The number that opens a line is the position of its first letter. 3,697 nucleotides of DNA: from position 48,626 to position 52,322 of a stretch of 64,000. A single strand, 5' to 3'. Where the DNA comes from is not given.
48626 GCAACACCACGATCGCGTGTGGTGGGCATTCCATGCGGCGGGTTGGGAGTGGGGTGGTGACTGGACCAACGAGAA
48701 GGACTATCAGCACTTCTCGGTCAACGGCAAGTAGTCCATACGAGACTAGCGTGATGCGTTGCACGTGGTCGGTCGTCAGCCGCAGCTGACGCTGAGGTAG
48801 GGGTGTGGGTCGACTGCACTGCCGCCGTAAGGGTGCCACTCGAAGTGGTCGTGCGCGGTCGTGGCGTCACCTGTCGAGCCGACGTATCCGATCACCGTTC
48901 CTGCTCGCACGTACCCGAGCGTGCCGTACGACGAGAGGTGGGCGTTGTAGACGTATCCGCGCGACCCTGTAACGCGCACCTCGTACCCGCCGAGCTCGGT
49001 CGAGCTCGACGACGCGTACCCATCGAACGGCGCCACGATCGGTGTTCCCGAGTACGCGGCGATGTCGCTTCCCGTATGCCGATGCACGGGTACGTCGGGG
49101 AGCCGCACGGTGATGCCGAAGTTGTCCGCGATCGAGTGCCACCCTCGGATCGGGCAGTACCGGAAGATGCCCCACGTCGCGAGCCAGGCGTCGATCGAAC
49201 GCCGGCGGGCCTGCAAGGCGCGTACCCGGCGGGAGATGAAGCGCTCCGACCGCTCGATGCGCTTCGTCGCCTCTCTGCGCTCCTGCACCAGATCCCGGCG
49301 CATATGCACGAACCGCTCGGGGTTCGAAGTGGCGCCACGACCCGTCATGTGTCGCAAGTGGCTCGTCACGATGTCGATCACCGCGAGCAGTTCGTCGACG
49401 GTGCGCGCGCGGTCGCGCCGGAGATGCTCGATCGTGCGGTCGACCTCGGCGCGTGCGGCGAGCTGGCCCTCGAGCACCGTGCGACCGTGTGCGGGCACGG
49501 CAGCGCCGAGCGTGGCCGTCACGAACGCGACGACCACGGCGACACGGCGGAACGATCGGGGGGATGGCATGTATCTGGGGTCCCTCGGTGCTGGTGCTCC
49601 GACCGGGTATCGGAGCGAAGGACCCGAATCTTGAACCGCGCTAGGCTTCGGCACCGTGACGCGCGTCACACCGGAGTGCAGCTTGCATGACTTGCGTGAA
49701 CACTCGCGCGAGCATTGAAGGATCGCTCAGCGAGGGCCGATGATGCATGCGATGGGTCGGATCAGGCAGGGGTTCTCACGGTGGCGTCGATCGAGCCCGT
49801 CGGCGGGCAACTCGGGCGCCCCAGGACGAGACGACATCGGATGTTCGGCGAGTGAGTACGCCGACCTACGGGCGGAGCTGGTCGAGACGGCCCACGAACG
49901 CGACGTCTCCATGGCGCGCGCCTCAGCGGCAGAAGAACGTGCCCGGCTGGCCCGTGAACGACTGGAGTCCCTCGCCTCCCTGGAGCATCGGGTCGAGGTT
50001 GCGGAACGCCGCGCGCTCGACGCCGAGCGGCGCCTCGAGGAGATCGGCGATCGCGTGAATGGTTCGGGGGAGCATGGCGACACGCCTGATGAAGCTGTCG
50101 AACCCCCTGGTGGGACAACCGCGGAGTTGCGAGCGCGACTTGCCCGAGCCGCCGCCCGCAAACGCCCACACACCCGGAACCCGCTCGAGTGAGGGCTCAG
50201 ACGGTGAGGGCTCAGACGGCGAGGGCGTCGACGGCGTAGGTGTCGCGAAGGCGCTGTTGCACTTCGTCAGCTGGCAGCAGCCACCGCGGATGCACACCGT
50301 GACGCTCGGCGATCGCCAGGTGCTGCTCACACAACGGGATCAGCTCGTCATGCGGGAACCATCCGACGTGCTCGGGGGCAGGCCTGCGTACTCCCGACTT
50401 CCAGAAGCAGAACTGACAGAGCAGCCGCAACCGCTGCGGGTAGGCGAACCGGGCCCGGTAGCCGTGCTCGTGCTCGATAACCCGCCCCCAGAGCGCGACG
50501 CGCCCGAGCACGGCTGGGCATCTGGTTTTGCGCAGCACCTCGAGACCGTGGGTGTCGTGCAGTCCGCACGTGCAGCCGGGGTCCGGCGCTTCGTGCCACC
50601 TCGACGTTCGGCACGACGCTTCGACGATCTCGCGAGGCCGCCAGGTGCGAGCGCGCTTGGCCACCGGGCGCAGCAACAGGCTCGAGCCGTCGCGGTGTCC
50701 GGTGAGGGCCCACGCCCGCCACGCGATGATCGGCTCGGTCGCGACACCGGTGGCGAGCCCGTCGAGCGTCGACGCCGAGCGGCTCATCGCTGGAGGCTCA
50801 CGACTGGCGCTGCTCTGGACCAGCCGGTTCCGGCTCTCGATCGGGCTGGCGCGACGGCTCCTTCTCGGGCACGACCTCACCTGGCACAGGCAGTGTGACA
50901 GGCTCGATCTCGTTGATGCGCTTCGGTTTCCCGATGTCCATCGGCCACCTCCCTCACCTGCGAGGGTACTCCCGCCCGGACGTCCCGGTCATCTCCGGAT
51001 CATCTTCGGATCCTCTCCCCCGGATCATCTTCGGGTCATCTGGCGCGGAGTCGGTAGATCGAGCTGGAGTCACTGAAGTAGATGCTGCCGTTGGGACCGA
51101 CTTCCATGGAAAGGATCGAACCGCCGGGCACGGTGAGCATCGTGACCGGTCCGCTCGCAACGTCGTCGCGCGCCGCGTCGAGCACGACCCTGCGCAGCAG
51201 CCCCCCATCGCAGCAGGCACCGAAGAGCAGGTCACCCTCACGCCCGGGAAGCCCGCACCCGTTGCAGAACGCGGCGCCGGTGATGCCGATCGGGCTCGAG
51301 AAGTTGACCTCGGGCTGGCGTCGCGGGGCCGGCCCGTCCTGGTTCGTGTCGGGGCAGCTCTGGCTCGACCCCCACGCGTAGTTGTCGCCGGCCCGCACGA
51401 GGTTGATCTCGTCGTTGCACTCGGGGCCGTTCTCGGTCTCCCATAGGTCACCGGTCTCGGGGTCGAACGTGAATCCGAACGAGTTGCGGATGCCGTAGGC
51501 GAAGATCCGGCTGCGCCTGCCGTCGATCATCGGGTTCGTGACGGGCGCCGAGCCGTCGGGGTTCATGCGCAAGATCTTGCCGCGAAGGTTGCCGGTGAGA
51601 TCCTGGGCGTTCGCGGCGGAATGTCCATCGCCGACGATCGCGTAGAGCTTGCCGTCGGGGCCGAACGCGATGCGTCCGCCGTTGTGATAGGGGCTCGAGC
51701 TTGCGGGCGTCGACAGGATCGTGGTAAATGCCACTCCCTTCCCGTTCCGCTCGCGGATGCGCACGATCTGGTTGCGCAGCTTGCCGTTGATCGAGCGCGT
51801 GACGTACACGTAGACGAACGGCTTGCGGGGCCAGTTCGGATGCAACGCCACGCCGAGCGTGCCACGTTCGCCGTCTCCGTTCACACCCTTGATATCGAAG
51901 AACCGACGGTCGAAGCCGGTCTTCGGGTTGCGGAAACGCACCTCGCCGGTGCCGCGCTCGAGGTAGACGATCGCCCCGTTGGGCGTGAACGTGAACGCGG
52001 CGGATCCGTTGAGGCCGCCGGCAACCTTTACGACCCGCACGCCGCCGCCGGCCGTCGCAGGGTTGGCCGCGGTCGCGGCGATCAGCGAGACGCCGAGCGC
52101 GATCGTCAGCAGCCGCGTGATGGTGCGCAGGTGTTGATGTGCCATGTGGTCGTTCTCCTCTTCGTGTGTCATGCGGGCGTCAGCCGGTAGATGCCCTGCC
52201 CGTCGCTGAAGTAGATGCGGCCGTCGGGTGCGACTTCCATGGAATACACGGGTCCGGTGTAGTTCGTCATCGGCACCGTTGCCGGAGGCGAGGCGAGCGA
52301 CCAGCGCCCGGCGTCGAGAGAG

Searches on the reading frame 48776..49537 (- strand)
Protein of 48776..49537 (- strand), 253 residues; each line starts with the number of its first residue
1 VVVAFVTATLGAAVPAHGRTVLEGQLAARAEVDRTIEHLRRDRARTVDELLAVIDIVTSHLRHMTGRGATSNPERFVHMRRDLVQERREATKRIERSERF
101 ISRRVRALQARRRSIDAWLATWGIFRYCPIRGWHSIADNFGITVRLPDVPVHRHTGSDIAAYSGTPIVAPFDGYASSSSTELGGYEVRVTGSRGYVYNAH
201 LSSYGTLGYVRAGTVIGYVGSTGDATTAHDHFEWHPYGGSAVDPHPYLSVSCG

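Call 15: search_protein_families(library=pfam, proteins=[window:48776-49537:-], max_evalue=0.01)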
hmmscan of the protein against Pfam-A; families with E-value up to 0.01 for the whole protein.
window:48776-49537:- (253 aa): 1 family
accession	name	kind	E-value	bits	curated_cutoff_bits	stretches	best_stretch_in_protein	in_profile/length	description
PF01551.29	Peptidase_M23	-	7.8e-13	48.9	28.7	1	153-244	2-96/96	Peptidase family M23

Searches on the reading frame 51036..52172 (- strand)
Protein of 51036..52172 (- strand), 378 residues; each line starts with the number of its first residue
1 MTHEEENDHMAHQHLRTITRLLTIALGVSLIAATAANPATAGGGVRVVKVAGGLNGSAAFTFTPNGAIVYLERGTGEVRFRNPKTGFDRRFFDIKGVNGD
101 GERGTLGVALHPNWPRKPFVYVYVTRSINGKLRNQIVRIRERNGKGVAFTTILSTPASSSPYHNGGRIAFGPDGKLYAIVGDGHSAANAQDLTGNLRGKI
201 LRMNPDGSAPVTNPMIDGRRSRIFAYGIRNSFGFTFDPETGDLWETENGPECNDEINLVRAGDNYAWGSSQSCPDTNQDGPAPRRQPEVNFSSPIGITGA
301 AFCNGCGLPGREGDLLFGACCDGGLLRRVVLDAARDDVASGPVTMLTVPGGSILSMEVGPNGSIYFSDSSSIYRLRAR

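Call 15: search_protein_families(library=pfam, proteins=[window:51036-52172:-], max_evalue=0.01)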
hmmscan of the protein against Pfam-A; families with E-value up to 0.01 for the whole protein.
window:51036-52172:- (378 aa): 1 family
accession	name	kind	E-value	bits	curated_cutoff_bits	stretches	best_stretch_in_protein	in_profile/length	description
PF07995.17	GSDH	-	1.4e-54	186.1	25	1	59-369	6-324/332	Glucose / Sorbosone dehydrogenase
